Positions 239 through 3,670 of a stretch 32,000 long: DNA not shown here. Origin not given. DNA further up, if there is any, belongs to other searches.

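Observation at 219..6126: Complete compact type II-C CRISPR-Cas9 locus with both RNA components apparently read antisense to the cas operon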

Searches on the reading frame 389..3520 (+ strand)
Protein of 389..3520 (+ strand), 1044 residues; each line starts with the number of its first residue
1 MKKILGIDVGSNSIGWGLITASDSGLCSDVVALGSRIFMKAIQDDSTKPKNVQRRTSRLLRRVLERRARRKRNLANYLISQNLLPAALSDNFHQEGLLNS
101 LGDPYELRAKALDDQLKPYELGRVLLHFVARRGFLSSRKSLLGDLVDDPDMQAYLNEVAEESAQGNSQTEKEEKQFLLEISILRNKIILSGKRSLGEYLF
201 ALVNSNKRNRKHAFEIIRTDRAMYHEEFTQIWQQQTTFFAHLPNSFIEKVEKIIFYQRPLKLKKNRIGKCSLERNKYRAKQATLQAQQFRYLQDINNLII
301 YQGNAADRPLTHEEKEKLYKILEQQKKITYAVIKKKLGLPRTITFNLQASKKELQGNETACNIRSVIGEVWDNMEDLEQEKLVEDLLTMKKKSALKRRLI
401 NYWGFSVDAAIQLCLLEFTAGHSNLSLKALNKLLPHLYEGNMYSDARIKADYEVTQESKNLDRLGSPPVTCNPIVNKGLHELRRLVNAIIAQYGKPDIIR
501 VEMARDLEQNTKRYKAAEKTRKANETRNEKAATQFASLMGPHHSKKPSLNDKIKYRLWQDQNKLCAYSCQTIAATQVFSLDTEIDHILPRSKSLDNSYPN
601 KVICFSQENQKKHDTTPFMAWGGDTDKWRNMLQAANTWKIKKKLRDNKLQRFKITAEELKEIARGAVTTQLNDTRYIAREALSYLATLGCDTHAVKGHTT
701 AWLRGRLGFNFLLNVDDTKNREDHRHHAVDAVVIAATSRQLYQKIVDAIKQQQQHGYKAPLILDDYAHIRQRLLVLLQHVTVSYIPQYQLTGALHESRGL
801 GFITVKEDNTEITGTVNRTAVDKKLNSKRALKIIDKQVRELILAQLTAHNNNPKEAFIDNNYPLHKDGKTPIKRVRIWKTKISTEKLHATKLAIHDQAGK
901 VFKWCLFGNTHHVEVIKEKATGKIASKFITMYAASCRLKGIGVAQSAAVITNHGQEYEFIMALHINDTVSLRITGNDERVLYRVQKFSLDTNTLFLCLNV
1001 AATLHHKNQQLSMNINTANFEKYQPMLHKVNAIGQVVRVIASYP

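Call 7: search_protein_families(library=pfam, proteins=[window:389-3520:+])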
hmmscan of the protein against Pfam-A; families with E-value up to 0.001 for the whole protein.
window:389-3520:+ (1044 aa): 3 families
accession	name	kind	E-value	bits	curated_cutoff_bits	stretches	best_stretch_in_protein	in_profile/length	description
PF13395.12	HNH_4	-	1.2e-18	67.2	22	1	565-618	1-54/54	HNH endonuclease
PF18470.6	Cas9_a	-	1.5e-15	58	26.9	1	263-455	3-213/221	Cas9 alpha-helical lobe domain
PF18541.7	RuvC_III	-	1.7e-11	44.9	26.2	1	669-755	9-125/179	RuvC endonuclease subdomain 3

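Call 9: search_solved_structures(query=window:389-3520:+, max_evalue=0.001, show_alignments=1)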
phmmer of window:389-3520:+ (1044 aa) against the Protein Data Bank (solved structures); distinct sequences matched with E-value up to 0.001: 50.
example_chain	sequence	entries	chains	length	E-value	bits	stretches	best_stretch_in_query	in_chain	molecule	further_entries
8jtj_A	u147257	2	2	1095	7.8e-74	252.3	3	412-754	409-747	CRISPR-associated endonuclease Cas9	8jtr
8uza_A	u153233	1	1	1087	9.4e-73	248.8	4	412-754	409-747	CRISPR-associated endonuclease Cas9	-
8uzb_A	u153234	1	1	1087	3.5e-71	243.6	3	412-754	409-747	CRISPR-associated endonuclease Cas9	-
9ar4_A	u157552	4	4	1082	4.3e-70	240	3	414-750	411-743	CRISPR-associated endonuclease Cas9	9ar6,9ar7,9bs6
8ja0_A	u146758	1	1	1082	8.7e-65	222.4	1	3-761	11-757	CRISPR-associated endonuclease Cas9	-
6kc8_A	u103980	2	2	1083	8.7e-65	222.4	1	3-761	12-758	CRISPR-associated endonuclease Cas9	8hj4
6jdq_A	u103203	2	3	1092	1e-64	222.2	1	3-761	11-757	CRISPR-associated endonuclease Cas9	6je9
6je3_A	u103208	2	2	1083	1.6e-64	221.5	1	3-760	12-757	CRISPR-associated endonuclease Cas9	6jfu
6jdv_A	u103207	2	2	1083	1.9e-63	218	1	3-761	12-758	CRISPR-associated endonuclease Cas9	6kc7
6je4_A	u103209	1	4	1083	2.2e-62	214.4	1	3-761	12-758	CRISPR-associated endonuclease Cas9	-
21dz_A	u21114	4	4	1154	7.4e-56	192.8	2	264-747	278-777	CRISPR-associated endonuclease Cas9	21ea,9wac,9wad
8hnt_A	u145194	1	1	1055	5.7e-52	180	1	3-749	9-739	CRISPR-associated endonuclease Cas9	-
8hnw_A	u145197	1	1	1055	1.2e-50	175.5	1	3-749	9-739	CRISPR-associated endonuclease Cas9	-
8hnv_A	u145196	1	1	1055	1.4e-49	172.1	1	3-749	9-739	CRISPR-associated endonuclease Cas9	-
6rj9_C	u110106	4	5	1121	1.6e-42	148.7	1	4-744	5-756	CRISPR-associated endonuclease Cas9 1 | Streptococcus Thermophilus 1 Cas9 | Cas 9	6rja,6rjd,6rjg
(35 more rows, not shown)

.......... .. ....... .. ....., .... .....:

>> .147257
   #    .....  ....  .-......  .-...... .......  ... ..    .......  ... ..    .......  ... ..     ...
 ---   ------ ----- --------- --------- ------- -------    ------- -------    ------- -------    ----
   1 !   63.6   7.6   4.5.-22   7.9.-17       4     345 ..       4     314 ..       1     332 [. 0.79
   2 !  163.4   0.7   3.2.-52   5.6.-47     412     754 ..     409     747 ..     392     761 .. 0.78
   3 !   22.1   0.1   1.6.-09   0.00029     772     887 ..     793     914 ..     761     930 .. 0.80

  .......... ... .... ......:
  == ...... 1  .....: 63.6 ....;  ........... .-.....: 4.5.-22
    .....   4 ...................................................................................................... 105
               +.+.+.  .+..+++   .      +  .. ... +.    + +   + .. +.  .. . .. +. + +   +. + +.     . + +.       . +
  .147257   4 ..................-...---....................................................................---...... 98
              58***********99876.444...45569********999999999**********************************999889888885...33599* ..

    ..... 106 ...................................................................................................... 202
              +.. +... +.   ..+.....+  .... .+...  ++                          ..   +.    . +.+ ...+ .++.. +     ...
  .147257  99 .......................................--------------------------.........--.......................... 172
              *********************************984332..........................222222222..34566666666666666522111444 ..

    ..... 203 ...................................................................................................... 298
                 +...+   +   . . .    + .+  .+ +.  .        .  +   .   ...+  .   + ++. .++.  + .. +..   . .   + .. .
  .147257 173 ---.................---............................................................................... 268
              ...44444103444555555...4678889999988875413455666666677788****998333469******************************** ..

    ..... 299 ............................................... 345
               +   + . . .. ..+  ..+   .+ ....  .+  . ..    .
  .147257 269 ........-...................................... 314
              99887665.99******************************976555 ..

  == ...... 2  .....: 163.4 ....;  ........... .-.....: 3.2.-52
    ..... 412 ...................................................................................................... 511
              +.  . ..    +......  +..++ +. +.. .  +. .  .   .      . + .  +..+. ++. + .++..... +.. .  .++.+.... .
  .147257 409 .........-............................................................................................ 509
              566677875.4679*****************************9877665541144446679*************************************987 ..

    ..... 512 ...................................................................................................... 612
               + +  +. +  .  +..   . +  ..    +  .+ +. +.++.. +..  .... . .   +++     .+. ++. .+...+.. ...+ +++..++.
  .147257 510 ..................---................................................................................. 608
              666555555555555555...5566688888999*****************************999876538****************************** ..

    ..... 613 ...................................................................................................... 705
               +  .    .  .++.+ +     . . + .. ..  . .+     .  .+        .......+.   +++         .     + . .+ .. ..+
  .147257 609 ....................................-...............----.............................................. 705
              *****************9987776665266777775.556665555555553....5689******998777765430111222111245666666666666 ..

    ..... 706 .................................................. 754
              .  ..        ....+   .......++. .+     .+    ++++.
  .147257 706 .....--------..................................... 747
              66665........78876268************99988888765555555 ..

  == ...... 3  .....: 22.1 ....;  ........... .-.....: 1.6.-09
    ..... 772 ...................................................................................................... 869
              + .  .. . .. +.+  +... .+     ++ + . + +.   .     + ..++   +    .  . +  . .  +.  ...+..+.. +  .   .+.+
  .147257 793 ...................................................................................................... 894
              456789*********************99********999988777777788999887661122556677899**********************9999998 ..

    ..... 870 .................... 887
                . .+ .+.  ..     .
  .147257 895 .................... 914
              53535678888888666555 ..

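Call 10: find_homologous_proteins(query=window:389-3520:+)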
Query window:389-3520:+ (1044 aa): 1477 proteins with E <= 0.001 among 8000 candidates; the best 120 are listed.
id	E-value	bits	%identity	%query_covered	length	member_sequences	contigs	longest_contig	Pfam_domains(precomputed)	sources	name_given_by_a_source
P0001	0.0e+0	2336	99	100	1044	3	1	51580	PF13395.13,PF18470.7,PF18541.8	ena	-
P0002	0.0e+0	1051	50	99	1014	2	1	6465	PF13395.13,PF18470.7,PF18541.8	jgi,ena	-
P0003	0.0e+0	1048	50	99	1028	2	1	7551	PF13395.13,PF18470.7,PF18541.8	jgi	jgi:CRISPR-associated endonuclease Csn1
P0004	0.0e+0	1044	50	99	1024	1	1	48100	PF13395.13,PF18470.7,PF18541.8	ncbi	-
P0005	0.0e+0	1038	50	99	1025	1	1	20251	PF13395.13,PF18470.7,PF18541.8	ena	-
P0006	0.0e+0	1037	50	99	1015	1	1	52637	PF13395.13,PF18470.7,PF18541.8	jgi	jgi:CRISPR-associated endonuclease Csn1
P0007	0.0e+0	1036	50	99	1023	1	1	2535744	PF13395.13,PF18470.7,PF18541.8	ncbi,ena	-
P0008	0.0e+0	1034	51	99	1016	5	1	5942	PF13395.13,PF18470.7,PF18541.8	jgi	-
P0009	0.0e+0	1033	50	99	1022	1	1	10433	PF13395.13,PF18470.7,PF18541.8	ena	-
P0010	0.0e+0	1030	49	99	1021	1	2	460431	PF13395.13,PF18470.7,PF18541.8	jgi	jgi:CRISPR-associated endonuclease Csn1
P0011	0.0e+0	1029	50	99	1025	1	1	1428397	PF13395.13,PF18470.7,PF18541.8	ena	-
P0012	0.0e+0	1023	51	99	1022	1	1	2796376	PF13395.13,PF18470.7,PF18541.8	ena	-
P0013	0.0e+0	1022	49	99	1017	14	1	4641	PF13395.13,PF18470.7,PF18541.8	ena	-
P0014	0.0e+0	1021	50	99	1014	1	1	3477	PF13395.13,PF18470.7,PF18541.8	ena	-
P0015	0.0e+0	1021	49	99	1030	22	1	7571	PF13395.13,PF18470.7,PF18541.8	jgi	jgi:CRISPR-associated endonuclease Csn1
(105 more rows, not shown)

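Call 12: find_encoding_contigs(protein=P0001, flank=10000, max_places=3)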
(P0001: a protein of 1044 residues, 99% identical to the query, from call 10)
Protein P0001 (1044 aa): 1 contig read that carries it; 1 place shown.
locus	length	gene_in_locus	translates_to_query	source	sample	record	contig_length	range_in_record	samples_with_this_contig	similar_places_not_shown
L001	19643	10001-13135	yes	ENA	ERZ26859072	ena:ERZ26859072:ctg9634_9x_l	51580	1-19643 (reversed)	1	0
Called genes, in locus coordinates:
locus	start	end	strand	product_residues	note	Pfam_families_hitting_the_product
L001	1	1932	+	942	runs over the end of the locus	PF25174:Beta-prop_THOC3, PF24105:Beta-prop_CAF1B_HIR1, PF24782:WD40_MABP1-WDR62_2nd, PF24814:WD40_Prp19, PF24817:WD40_WDHD1_1st, PF25172:Beta-prop_WDR3_2nd, PF00400:WD40, PF13570:Beta-prop_ACSF4, +89 more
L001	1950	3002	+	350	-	-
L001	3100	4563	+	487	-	-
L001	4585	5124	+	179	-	-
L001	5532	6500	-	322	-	PF05598:DUF772, PF01609:DDE_Tnp_1, PF13612:DDE_Tnp_1_3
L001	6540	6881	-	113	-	PF00005:ABC_tran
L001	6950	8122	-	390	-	PF01408:GFO_IDH_MocA, PF22725:GFO_IDH_MocA_C3, PF02894:GFO_IDH_MocA_C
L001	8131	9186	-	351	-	PF01261:AP_endonuc_2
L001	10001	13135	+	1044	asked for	PF18470:Cas9_a, PF13395:HNH_4, PF18541:RuvC_III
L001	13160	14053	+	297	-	PF01867:Cas_Cas1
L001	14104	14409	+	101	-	PF09827:CRISPR_Cas2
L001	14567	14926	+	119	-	-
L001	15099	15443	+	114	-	-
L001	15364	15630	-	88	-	-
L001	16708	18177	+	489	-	PF01799:Fer2_2, PF00941:FAD_binding_5, PF03450:CO_deh_flav_C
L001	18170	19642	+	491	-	?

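Call 13: find_related_loci(query=A1, collection=genome_contigs, flank=4000)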
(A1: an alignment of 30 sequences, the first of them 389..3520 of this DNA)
Query A1 (1044 aa) in genome_contigs; peptide patterns used: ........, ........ (x = any residue, [..] = any of these).
600 stretches matched a pattern (row limit reached: there are more); 583 encode a relative of the query (tblastn E <= 1e-3); the best 80 are kept; 80 distinct loci.
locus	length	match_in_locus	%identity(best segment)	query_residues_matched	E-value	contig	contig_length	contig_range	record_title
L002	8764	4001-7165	49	2-1037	0e+0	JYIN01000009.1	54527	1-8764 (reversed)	MAG: Gammaproteobacteria bacterium Gsub contig6965, whole genome shotgun sequence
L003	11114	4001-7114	48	2-1037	0e+0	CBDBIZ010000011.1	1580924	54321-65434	MAG: Gammaproteobacteria bacterium isolate 9a307ab1-eba7-4902-9f0e-3c476f9a44b2 genome assembly, contig: contig_11, whol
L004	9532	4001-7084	48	2-1037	0e+0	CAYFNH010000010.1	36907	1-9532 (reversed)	MAG TPA_asm: uncultured Piscirickettsiaceae bacterium isolate ERP019367_co1_36 genome assembly, contig: NODE_1144_length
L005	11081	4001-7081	49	2-1037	0e+0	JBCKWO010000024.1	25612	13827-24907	Methylobacter sp. isolate SLM_LV1_0830-N19 Node_24_length_25612_cov_62.083240, whole genome shotgun sequence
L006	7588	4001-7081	48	2-1043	0e+0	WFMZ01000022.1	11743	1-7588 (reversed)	MAG: Hydrogenovibrio sp. isolate S010_36 k151_198524, whole genome shotgun sequence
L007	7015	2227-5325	47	1-1037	0e+0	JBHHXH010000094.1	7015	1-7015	MAG: Nitrospiria bacterium isolate D_2_bin.29 NODE_5719_length_7015_cov_6.802874, whole genome shotgun sequence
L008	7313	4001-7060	49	2-1037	0e+0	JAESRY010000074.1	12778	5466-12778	MAG: Cycloclasticus sp. isolate NORP271 Contig_source1382A_9588, whole genome shotgun sequence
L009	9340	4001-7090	47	2-1035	0e+0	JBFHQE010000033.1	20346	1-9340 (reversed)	MAG: Thiohalobacteraceae bacterium isolate Mix_sand08.2021.06.G.65 k141_581704_length_20346_cov_13.0000, whole genome sh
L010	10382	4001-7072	47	1-1037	0e+0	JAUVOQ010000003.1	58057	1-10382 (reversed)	MAG: Candidatus Ruthturnera sp. isolate CSMAG_640 CSMAG_640_k141_1248098_length_58057_cov_32.1831, whole genome shotgun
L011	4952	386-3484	47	2-1037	0e+0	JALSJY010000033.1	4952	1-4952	MAG: Hyphomicrobiales bacterium isolate 354-166_metabat2_scaf2bin.120 354-166_scaffold_15838_c1, whole genome shotgun se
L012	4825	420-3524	47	2-1037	0e+0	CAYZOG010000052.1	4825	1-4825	MAG TPA_asm: uncultured Gammaproteobacteria bacterium isolate SRP167671_co2_270 genome assembly, contig: NODE_19841_leng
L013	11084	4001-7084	49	2-1037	0e+0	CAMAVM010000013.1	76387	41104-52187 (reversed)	MAG: Methylomagnum ishizawai isolate MaH-09apr19-11 genome assembly, contig: MaH-09apr19-C554, whole genome shotgun sequ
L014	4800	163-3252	47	2-1037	0e+0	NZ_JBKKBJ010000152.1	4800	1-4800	MAG: Methyloglobulus sp. isolate swi_bin.357 S1Ck127_9653567_flag_0_multi_11.9765_len_4800, whole genome shotgun sequenc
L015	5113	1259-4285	44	1-988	0e+0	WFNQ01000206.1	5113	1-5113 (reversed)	MAG: Thiomicrorhabdus sp. isolate S012_112 k151_374721, whole genome shotgun sequence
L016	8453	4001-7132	48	1-1037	0e+0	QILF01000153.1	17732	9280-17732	MAG: Zetaproteobacteria bacterium isolate SZUA-26 Ga0063293_10006781, whole genome shotgun sequence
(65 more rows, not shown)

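Call 75: search_protein_families(library=padloc, proteins=[window:389-3520:+])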
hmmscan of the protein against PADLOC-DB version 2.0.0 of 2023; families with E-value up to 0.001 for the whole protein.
window:389-3520:+ (1044 aa): 11 families
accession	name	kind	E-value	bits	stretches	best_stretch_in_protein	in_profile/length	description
PDLC01256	Cas9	-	3.2e-97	325.1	1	3-755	2-693/711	"CAS-II-A,CAS-II-B,CAS-II-C; effector__SPE"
PDLC01460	Cas9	-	1.2e-96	322.9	1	1-838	1-733/901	"CAS-II-A,CAS-II-B,CAS-II-C; effector__SPE"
PDLC00973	Cas9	-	3.7e-90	301.6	1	3-758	2-802/830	CRISPR subtype II RNA-guided endonuclease Cas9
PDLC00975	Cas9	-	1.8e-73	246.4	1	1-758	3-794/1120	Cas9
PDLC01580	Cas9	-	5.8e-20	69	1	473-744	736-992/1329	"CAS-II-A,CAS-II-B,CAS-II-C; effector__SPE"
PDLC00332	PtuB1|PtuB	-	4.4e-07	27.9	1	540-612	27-94/212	Unknown function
PDLC00322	PtuB1|PtuB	-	1.2e-06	26.6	1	547-613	29-94/215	Unknown function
PDLC00354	PtuB1|PtuB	-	3.2e-06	24.9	1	524-604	6-88/204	Unknown function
PDLC00344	PtuB1|PtuB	-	4.8e-05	21.2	1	545-612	30-94/213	Unknown function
PDLC00346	PtuB1|PtuB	-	5.9e-05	21.1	1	529-613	22-96/214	Unknown function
PDLC00348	PtuB1|PtuB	-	0.00014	19.4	1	535-659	25-147/198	Unknown function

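Call 76: search_protein_families(library=ncbifam, proteins=[window:389-3520:+])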
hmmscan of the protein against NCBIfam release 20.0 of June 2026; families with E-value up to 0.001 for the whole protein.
window:389-3520:+ (1044 aa): 3 families
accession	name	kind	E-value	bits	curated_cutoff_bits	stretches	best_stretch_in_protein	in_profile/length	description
TIGR01865.2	cas_Csn1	equivalog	2.6e-179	598.8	100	1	4-1023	2-1058/1070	type II CRISPR RNA-guided endonuclease Cas9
NF049971.1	CRISPR_Cas9d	exception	8.6e-39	133.9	375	1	472-989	463-957/986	type II CRISPR RNA-guided endonuclease Cas9d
TIGR02646.1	TIGR02646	subfamily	0.00069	19.7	52.15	0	549-611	11-70/144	retron system putative HNH endonuclease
